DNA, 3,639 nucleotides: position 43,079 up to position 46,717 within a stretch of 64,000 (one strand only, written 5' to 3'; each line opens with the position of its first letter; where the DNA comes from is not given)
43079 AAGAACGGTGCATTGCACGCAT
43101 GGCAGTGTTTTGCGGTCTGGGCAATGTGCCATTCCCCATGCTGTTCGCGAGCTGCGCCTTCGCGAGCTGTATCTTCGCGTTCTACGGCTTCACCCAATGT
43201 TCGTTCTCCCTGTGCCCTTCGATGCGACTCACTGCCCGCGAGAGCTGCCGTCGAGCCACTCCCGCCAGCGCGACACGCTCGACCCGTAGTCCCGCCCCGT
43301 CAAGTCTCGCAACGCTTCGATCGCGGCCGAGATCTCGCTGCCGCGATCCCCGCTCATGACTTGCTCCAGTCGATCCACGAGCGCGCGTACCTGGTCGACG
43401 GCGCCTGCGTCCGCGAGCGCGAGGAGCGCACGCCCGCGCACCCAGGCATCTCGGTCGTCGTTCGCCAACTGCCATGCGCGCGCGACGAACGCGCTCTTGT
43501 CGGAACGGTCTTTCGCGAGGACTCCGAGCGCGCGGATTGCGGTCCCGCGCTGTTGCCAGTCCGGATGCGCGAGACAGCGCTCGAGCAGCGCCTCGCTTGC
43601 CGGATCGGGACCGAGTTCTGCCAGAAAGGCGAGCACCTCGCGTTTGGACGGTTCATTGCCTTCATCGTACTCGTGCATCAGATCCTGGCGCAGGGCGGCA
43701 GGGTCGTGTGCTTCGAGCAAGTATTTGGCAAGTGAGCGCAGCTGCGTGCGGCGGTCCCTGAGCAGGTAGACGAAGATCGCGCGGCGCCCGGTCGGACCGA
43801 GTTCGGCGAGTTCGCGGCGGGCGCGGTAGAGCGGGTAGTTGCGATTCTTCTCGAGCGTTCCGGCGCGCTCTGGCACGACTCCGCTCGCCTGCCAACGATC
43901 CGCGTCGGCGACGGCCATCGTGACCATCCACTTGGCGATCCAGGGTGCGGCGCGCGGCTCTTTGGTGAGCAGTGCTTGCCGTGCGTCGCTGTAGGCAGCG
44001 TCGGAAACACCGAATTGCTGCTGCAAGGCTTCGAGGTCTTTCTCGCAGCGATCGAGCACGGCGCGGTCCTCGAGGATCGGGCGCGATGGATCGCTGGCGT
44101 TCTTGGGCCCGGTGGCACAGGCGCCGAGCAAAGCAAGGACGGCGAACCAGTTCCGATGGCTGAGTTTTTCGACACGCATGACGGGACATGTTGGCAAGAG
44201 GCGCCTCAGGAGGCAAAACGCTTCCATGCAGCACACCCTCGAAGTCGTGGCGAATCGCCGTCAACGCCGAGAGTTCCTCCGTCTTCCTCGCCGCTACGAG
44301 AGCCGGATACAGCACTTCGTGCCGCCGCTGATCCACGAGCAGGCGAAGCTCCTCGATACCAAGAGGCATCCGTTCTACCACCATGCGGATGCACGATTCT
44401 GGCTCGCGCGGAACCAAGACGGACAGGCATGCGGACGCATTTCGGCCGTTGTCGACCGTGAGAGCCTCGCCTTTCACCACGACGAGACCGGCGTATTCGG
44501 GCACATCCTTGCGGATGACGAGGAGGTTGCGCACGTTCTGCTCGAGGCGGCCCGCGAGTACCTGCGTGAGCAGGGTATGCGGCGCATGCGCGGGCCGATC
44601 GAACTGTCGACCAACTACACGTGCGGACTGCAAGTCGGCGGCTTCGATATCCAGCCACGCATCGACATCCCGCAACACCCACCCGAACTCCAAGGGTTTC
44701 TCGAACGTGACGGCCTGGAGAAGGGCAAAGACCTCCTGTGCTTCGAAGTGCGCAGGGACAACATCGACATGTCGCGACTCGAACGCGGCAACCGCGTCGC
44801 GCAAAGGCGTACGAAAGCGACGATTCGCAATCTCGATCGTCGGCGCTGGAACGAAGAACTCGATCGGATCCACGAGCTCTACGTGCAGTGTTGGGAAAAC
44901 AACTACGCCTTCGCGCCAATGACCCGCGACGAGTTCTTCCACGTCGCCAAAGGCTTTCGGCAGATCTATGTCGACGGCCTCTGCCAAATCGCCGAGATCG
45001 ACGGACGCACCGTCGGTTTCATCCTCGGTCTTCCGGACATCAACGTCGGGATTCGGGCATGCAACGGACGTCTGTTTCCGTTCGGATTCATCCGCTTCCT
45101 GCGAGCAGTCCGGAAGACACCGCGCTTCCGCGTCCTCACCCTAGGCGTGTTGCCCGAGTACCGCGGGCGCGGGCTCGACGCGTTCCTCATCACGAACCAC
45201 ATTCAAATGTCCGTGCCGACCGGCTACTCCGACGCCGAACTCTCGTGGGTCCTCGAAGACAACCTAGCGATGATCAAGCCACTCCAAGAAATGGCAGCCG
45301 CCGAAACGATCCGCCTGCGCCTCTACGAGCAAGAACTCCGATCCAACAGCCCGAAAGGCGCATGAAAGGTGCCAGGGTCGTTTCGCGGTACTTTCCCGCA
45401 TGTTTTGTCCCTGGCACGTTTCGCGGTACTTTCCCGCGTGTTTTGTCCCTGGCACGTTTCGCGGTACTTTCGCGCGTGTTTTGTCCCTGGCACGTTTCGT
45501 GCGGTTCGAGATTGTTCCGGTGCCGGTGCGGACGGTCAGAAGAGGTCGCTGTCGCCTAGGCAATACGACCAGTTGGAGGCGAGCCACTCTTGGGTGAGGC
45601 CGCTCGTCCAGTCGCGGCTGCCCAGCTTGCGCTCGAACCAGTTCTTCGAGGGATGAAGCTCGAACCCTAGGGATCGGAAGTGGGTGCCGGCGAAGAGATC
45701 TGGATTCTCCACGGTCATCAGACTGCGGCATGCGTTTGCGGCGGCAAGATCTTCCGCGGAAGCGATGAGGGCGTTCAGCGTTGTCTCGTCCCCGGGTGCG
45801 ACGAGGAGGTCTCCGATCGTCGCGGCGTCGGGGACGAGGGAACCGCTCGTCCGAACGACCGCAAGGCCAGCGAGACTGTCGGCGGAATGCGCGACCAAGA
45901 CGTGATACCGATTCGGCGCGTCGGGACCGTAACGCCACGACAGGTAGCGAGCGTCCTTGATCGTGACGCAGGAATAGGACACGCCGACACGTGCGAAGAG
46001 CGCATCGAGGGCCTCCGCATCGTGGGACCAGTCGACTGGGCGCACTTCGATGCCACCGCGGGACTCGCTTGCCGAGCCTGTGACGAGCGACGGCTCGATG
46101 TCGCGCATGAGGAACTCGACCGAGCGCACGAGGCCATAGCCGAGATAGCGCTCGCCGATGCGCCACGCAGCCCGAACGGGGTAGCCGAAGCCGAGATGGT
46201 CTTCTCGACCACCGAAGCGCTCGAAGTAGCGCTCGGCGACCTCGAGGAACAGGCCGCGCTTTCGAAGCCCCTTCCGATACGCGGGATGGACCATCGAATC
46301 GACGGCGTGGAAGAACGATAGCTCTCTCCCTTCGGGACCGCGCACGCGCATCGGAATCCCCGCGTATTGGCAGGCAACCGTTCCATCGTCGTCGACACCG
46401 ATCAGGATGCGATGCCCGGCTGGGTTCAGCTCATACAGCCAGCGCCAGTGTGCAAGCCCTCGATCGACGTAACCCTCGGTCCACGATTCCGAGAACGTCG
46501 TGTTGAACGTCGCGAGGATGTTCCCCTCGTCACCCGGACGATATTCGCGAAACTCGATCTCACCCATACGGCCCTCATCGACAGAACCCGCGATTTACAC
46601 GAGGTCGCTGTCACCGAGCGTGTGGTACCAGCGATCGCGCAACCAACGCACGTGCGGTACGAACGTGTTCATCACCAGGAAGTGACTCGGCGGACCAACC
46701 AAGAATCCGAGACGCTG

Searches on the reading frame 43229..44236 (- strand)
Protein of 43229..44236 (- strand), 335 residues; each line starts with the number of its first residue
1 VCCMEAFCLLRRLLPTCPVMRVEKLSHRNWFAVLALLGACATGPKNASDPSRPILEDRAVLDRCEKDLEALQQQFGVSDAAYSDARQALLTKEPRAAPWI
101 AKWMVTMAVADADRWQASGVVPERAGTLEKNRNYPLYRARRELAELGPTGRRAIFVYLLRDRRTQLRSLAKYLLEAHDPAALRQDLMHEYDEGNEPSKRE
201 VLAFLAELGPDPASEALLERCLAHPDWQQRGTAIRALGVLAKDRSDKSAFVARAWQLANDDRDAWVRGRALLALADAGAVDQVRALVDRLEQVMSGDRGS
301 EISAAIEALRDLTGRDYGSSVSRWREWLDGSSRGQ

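Call 70: search_protein_families(library=pfam, proteins=[window:43229-44236:-], max_evalue=0.0001)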
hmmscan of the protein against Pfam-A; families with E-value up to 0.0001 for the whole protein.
window:43229-44236:- (335 aa): 1 family
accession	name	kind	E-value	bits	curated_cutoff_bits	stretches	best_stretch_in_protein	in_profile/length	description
PF13646.12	HEAT_2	-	3.9e-06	27.5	27.7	1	215-309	2-87/88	HEAT repeats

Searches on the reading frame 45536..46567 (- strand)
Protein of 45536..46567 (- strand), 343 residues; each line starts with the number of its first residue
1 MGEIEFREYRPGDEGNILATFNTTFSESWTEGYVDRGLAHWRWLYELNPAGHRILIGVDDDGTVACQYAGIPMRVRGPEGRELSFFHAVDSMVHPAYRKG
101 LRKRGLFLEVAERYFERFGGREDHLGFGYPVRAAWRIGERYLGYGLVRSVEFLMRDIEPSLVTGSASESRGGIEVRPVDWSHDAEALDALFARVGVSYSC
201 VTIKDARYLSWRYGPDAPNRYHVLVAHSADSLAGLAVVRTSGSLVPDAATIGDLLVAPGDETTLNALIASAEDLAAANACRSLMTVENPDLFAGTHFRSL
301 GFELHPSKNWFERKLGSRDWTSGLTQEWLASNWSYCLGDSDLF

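Call 70: search_protein_families(library=pfam, proteins=[window:45536-46567:-], max_evalue=0.0001)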
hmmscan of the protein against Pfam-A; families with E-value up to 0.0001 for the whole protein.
window:45536-46567:- (343 aa): 1 family
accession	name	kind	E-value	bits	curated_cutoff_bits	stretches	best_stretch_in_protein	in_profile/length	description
PF13527.13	Acetyltransf_9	-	2.1e-06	28.2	25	1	6-133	2-116/127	Acetyltransferase (GNAT) domain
